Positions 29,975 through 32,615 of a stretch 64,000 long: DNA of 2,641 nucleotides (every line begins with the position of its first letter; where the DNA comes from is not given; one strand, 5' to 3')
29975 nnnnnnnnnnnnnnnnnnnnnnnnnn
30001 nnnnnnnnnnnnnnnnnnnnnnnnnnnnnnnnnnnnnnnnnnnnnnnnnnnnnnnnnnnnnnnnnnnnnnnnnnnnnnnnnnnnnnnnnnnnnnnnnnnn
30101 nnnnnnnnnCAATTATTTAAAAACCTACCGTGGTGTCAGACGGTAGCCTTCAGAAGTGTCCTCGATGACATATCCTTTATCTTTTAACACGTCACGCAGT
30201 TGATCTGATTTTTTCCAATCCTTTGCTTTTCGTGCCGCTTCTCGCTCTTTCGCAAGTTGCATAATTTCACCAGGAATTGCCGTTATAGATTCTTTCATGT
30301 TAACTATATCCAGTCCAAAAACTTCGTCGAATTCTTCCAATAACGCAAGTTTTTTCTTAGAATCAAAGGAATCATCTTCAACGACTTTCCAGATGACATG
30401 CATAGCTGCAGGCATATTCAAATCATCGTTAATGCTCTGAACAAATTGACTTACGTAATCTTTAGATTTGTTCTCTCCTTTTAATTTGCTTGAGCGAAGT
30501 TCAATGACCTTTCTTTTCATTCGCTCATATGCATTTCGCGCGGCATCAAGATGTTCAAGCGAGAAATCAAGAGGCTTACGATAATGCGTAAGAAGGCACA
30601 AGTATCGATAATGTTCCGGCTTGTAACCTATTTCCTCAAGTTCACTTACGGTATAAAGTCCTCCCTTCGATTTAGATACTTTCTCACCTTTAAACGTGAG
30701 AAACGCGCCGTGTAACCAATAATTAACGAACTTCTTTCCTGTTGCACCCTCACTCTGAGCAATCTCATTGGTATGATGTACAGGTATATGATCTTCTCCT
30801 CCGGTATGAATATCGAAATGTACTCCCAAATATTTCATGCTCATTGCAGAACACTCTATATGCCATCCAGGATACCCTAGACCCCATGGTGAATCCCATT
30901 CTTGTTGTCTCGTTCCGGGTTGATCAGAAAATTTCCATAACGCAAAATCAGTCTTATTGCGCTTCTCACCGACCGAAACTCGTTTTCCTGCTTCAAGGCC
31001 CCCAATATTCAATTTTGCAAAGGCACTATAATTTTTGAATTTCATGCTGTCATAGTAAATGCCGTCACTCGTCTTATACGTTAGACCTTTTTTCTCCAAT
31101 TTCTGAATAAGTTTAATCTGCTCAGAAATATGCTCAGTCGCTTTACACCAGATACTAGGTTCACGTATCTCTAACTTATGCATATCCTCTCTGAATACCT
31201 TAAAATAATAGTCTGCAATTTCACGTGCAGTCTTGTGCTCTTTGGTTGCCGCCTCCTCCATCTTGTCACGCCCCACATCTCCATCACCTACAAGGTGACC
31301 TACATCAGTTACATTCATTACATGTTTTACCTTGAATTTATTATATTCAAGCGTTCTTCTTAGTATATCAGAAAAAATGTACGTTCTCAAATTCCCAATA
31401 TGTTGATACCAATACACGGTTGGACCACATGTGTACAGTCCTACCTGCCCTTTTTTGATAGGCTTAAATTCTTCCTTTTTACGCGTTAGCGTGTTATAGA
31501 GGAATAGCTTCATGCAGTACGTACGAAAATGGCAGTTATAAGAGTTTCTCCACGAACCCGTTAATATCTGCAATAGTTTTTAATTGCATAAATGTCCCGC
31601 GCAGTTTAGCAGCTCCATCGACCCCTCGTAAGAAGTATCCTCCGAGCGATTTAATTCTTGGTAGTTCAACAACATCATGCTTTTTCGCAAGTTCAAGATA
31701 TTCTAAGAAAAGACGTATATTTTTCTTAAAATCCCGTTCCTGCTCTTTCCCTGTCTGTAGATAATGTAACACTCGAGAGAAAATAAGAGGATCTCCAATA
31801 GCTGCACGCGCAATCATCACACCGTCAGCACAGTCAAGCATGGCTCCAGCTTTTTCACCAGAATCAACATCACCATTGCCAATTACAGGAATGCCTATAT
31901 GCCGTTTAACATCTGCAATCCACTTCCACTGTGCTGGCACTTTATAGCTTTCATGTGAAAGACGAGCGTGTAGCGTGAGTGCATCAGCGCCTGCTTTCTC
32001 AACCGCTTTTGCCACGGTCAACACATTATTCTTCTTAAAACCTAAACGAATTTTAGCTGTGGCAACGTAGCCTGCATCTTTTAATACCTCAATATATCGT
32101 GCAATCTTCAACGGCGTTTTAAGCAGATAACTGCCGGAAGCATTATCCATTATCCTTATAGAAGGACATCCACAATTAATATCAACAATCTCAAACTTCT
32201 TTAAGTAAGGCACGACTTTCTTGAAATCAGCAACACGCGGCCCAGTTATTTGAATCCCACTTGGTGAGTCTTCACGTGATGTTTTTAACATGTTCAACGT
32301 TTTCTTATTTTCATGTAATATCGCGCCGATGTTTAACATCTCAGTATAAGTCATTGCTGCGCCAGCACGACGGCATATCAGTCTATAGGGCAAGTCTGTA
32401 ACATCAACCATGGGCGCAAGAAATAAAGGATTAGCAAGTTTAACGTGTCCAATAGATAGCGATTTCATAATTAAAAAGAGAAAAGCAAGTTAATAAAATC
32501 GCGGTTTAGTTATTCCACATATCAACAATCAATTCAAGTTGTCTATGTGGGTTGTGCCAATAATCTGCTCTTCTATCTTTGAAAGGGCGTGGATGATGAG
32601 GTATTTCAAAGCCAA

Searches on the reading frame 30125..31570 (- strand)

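Call 12: search_protein_families(library=pfam, proteins=[window:30125-31570:-], max_evalue=0.001)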
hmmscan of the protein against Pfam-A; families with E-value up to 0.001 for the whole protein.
window:30125-31570:- (481 aa): 4 families
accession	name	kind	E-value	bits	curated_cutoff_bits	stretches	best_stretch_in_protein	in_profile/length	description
PF01406.26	tRNA-synt_1e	-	6.3e-92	308.6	27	1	35-345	2-300/301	tRNA synthetases class I (C) catalytic domain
PF09334.17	tRNA-synt_1g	-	5.3e-12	45.6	20.1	1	56-178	14-127/391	tRNA synthetases class I (M)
PF01921.24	tRNA-synt_1f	-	1.5e-10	41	27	1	236-362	222-346/360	tRNA synthetases class I (K)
PF23493.1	CysS_C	-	1.1e-06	29.1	23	1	432-472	4-44/51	Cysteinyl-tRNA ligase anticodon binding domain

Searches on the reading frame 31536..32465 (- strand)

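Call 13: search_protein_families(library=pfam, proteins=[window:31536-32465:-], max_evalue=0.001)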
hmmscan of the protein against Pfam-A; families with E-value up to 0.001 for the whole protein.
window:31536-32465:- (309 aa): 1 family
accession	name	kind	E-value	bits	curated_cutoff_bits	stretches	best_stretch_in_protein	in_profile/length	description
PF01207.24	Dus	-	3.6e-60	204.1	20.4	1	16-297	2-294/311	Dihydrouridine synthase (Dus)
